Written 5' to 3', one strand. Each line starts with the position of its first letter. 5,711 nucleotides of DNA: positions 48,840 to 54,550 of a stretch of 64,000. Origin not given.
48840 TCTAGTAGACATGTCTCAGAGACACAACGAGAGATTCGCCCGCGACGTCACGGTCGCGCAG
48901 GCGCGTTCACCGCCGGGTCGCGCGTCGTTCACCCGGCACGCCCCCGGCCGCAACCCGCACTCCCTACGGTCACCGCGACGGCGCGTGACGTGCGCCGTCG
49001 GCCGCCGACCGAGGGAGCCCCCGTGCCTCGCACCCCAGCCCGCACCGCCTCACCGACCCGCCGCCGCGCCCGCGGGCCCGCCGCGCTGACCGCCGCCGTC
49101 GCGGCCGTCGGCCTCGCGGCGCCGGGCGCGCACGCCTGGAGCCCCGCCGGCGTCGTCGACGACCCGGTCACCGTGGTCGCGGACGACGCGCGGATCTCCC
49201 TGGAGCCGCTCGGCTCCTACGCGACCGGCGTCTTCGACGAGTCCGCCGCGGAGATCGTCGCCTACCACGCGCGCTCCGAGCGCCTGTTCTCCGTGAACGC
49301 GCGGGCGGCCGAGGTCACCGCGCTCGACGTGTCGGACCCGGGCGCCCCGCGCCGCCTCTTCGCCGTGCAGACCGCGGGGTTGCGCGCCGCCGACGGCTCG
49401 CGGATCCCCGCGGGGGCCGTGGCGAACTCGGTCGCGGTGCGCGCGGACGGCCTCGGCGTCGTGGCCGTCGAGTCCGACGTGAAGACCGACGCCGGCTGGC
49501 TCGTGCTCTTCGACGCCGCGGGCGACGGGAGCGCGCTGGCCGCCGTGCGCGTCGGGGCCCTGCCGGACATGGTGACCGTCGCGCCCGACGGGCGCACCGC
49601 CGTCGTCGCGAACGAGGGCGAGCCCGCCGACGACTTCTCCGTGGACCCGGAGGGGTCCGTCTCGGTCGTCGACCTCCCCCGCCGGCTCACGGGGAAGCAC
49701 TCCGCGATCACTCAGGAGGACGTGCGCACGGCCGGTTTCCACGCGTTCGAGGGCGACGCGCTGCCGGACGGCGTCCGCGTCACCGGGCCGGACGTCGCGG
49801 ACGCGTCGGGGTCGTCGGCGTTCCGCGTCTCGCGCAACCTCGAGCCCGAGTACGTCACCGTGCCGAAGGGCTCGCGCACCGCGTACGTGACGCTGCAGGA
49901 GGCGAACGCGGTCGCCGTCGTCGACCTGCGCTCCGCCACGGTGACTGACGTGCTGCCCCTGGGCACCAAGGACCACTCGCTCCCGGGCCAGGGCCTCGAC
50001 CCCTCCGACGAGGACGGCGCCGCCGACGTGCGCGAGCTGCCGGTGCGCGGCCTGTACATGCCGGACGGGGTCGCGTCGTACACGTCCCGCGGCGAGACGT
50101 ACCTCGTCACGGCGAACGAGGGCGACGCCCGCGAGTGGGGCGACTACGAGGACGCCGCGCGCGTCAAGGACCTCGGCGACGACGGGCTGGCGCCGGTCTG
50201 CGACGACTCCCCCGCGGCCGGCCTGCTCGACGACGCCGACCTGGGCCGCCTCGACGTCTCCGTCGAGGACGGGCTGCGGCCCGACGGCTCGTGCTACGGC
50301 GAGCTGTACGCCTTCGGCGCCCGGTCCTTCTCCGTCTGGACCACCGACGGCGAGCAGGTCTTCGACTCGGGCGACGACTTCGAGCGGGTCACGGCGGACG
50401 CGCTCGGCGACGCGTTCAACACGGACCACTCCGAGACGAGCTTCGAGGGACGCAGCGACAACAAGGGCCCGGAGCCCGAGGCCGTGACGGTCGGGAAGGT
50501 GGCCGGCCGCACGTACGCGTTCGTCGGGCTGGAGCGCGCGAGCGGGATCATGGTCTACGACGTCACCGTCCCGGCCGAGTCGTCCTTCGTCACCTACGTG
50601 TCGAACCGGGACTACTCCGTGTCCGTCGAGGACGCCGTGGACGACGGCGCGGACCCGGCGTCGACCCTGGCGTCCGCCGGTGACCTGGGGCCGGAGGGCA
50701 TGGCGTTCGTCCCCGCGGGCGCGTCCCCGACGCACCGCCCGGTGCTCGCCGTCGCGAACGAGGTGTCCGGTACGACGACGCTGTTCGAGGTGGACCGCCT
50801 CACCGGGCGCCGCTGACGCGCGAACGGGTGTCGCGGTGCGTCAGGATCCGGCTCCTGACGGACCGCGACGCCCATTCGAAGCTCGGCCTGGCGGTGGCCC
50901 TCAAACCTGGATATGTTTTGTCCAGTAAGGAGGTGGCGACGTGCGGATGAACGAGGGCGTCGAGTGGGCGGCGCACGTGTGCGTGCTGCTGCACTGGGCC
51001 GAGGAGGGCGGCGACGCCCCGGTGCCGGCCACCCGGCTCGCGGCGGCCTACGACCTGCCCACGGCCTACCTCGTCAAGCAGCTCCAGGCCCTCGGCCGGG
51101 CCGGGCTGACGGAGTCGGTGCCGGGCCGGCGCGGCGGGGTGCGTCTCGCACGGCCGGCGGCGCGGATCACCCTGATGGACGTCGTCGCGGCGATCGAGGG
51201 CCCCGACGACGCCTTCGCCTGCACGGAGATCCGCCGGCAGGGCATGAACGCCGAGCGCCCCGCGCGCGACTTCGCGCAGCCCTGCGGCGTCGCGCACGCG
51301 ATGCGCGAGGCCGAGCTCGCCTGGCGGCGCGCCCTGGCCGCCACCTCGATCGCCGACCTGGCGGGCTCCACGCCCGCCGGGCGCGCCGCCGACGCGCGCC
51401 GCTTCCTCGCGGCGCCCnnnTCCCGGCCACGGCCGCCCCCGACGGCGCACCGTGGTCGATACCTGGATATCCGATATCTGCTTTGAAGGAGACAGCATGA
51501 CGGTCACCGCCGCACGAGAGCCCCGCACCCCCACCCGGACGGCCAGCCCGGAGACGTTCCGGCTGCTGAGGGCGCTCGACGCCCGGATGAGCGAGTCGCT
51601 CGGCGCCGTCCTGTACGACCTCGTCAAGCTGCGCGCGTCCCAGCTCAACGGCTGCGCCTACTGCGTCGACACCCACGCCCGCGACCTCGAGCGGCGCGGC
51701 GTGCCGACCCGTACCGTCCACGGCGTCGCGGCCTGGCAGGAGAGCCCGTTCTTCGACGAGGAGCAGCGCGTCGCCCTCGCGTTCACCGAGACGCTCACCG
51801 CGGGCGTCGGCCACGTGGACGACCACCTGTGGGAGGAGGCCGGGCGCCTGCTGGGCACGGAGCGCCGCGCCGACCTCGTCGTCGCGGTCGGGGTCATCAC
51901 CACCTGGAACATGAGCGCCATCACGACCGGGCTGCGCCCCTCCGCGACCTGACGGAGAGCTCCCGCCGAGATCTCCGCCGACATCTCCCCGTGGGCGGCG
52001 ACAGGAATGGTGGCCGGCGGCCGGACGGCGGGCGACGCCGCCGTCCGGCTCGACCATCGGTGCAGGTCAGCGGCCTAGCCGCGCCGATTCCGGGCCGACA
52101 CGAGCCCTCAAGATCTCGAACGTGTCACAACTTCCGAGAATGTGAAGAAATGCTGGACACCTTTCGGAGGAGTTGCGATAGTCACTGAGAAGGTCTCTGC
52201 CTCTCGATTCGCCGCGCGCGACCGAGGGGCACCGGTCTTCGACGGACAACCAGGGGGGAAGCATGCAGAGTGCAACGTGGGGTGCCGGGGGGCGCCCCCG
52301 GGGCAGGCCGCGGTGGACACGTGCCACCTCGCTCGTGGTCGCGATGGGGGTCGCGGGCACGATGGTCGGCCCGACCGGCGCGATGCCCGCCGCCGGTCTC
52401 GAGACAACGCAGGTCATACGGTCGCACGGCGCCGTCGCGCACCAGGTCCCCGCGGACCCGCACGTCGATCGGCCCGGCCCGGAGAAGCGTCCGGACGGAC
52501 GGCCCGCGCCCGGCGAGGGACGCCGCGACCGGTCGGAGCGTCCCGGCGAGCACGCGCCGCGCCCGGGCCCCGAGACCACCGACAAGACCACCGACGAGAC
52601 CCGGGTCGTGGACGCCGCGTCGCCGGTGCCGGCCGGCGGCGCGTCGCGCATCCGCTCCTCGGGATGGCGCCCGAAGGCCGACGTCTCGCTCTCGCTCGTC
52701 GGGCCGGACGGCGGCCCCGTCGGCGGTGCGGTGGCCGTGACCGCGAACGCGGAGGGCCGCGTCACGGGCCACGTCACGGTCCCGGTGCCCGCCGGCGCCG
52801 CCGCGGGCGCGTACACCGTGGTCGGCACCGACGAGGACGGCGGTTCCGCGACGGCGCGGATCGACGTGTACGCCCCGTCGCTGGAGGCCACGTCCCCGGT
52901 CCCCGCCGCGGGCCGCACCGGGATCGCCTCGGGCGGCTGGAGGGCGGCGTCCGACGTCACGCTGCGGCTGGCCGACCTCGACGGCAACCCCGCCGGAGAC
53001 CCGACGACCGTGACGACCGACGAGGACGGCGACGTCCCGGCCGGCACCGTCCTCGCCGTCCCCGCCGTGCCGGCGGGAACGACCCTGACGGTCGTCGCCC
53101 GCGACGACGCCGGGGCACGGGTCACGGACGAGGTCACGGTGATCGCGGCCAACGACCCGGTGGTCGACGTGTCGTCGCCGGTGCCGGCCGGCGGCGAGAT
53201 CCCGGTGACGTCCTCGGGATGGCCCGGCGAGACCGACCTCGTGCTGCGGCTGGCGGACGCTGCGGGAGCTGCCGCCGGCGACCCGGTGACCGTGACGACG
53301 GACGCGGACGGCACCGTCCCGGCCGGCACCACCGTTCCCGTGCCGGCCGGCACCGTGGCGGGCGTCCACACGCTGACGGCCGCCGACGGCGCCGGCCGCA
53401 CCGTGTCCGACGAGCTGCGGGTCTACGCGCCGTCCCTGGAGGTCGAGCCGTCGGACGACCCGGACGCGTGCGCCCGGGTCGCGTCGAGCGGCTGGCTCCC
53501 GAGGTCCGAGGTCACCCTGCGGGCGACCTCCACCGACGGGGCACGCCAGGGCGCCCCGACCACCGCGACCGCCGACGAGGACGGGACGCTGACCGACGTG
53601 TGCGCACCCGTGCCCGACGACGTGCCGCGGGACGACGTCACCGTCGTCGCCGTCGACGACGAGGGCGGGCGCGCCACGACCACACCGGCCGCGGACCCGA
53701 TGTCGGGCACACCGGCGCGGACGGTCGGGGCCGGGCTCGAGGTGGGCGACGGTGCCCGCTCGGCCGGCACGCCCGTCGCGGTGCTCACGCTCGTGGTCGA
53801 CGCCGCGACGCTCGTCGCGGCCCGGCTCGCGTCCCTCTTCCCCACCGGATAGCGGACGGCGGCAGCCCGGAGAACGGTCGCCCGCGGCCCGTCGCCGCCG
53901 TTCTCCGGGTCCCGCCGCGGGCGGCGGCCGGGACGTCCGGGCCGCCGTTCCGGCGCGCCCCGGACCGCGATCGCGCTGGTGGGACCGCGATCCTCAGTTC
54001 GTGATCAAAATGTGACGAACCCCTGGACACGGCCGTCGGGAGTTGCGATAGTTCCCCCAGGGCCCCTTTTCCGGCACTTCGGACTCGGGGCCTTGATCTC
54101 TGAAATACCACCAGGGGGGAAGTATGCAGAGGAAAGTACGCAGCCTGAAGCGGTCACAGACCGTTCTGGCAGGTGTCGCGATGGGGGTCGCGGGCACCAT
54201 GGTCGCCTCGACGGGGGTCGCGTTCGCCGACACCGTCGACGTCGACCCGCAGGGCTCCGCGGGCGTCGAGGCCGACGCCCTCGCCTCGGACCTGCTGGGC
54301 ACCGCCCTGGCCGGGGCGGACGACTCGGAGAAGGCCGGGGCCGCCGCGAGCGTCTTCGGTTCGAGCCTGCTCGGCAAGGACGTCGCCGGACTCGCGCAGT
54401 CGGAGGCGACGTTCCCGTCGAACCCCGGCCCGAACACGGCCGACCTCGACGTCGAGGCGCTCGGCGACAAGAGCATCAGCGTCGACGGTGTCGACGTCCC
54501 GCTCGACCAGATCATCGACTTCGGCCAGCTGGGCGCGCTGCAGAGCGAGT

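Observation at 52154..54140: Duplicated 5' cassette (promoter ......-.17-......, RBS and signal peptide) placed in front of two different secreted proteins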

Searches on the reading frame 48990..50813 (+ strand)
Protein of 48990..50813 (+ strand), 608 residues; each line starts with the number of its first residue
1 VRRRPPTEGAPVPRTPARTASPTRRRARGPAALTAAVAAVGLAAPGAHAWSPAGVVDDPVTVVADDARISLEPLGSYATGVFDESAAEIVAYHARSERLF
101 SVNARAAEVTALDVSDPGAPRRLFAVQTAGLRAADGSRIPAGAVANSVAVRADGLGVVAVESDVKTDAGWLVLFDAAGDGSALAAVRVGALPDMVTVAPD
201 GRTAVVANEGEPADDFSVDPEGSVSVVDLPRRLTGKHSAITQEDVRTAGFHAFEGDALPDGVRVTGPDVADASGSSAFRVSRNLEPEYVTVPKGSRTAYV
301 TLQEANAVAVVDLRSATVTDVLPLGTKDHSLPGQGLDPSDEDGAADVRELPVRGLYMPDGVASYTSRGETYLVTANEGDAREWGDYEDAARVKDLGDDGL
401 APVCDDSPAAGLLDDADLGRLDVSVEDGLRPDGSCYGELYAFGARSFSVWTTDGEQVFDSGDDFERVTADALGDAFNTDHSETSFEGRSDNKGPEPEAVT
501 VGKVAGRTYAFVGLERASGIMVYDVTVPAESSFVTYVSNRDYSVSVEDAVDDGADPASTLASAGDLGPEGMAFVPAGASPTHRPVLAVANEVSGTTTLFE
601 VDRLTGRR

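Call 7: search_protein_families(library=ncbifam, proteins=[window:48990-50813:+], max_evalue=0.01)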
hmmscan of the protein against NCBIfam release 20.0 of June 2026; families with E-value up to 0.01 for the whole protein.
window:48990-50813:+ (608 aa): 2 families
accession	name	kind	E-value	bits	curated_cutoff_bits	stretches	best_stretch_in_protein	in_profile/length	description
NF038117.1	choice_anch_I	subfamily_domain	4e-168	560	300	1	87-591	1-458/458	choice-of-anchor I family protein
TIGR03866.1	PQQ_ABC_repeats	subfamily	9.5e-06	24.9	287.3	0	284-327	217-260/310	PQQ-dependent catabolism-associated beta-propeller protein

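Call 8: search_protein_families(library=pfam, proteins=[window:48990-50813:+], max_evalue=0.01)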
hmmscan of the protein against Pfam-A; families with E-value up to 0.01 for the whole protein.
window:48990-50813:+ (608 aa): 1 family
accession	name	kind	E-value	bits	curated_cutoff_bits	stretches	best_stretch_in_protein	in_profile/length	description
PF22494.2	choice_anch_I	-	4.9e-102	342.7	32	1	84-601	12-489/489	Choice-of-anchor I domain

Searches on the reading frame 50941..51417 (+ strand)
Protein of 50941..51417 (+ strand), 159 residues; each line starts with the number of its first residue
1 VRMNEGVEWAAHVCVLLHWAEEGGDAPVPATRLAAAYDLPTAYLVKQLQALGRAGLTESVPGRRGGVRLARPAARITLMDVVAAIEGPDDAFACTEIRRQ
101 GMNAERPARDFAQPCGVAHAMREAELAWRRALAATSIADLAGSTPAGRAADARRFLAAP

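Call 7: search_protein_families(library=ncbifam, proteins=[window:50941-51417:+], max_evalue=0.01)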
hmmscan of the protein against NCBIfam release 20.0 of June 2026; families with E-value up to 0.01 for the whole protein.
window:50941-51417:+ (159 aa): 7 families
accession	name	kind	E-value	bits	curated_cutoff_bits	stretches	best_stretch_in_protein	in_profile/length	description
TIGR00738.1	rrf2_super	superfamily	8.3e-24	84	73.3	1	1-141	1-131/132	Rrf2 family transcriptional regulator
NF008886.0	PRK11920.1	equivalog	4.9e-19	68.5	193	1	15-144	13-134/153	iron-responsive transcriptional regulator RirA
NF047409.1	Cys_reg_CymR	equivalog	9.5e-11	42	195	1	14-90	12-88/139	cysteine metabolism transcriptional regulator CymR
TIGR02944.1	suf_reg_Xantho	equivalog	3.7e-10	40.3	110.65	1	15-102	13-100/130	SUF system Fe-S cluster assembly regulator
NF008240.0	PRK11014.1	equivalog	2e-08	34.4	182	1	32-94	30-91/141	nitric oxide-sensing transcriptional repressor NsrR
TIGR02010.1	IscR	equivalog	1.3e-07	31.5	207.55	1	13-96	11-94/135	Fe-S cluster assembly transcriptional regulator IscR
NF008110.0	PRK10857.1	equivalog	5.6e-06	26.2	275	1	13-95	11-93/164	Fe-S cluster assembly transcriptional regulator IscR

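Call 8: search_protein_families(library=pfam, proteins=[window:50941-51417:+], max_evalue=0.01)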
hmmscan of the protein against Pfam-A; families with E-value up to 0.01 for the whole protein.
window:50941-51417:+ (159 aa): 1 family
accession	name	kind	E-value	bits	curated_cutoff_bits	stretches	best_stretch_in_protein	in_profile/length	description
PF02082.26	Rrf2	-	4.3e-28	98.5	30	1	6-141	4-130/132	Iron-dependent Transcriptional regulator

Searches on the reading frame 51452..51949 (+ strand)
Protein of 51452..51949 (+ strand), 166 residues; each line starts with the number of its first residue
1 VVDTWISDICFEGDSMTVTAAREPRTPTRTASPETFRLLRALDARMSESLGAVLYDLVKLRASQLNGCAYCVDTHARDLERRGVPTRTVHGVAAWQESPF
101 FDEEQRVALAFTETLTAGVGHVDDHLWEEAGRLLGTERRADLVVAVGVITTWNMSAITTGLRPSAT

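Call 7: search_protein_families(library=ncbifam, proteins=[window:51452-51949:+], max_evalue=0.01)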
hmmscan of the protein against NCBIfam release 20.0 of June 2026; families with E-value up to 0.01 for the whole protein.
window:51452-51949:+ (166 aa): 6 families
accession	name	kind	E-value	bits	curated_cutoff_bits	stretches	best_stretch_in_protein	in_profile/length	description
TIGR00778.1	ahpD_dom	domain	2.4e-14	52.6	27.8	1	49-97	2-50/51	alkylhydroperoxidase AhpD family core domain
NF053654.1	GroundWater_YciW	equivalog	1.6e-12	47.6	310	1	33-154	41-160/179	YciW-related (seleno)protein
TIGR00777.1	ahpD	subfamily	3e-05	23.9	191.95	1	52-89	114-151/177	alkylhydroperoxidase, AhpD family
TIGR01926.1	peroxid_rel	subfamily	4.8e-05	23.2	81.8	1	49-123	60-134/178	peroxidase-related enzyme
TIGR04030.1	perox_Avi_7169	hypoth_equivalog_domain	0.0032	17.5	233.15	1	57-123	78-145/185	alkylhydroperoxidase domain protein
NF041238.1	AhpD_rel_CFYUT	equivalog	0.0059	15.9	175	1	53-138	221-310/357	alkylhydroperoxidase-related (seleno)protein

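Call 8: search_protein_families(library=pfam, proteins=[window:51452-51949:+], max_evalue=0.01)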
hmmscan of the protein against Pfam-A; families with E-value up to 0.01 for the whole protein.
window:51452-51949:+ (166 aa): 1 family
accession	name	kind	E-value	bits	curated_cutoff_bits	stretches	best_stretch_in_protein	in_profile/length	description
PF02627.25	CMD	-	9e-14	51.7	23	1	33-113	1-83/84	Carboxymuconolactone decarboxylase family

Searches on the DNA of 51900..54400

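Call 39: search_rna_families(source=window, start=51900, end=54400, threshold=evalue, max_evalue=1)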
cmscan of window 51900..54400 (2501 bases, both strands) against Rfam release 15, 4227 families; matches with E-value up to 1: 1.
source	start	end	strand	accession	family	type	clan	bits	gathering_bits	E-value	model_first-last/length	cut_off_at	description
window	53639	53667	-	RF00498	EAV_LTH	Cis-reg; leader;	-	18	70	0.7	1-45/45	no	Equine arteritis virus leader TRS hairpin (LTH)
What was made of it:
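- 54059..54123 (+): Predicted gene B leader of about 65 nt. A 5'-terminal hairpin spans 54058-54095. A second hairpin presents the Shine-Dalgarno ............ (54111-54122) in its loop and holds the AUG in its 3' arm. No Rfam family matches (call 39).
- On Known cis-regulatory RNA (Rfam): The only hit is a chance-level one (E = 0.7) inside the coding sequence on the other strand (call 39).
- Tried and rejected: An Rfam scan of 51900-54400 found nothing (call 39).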
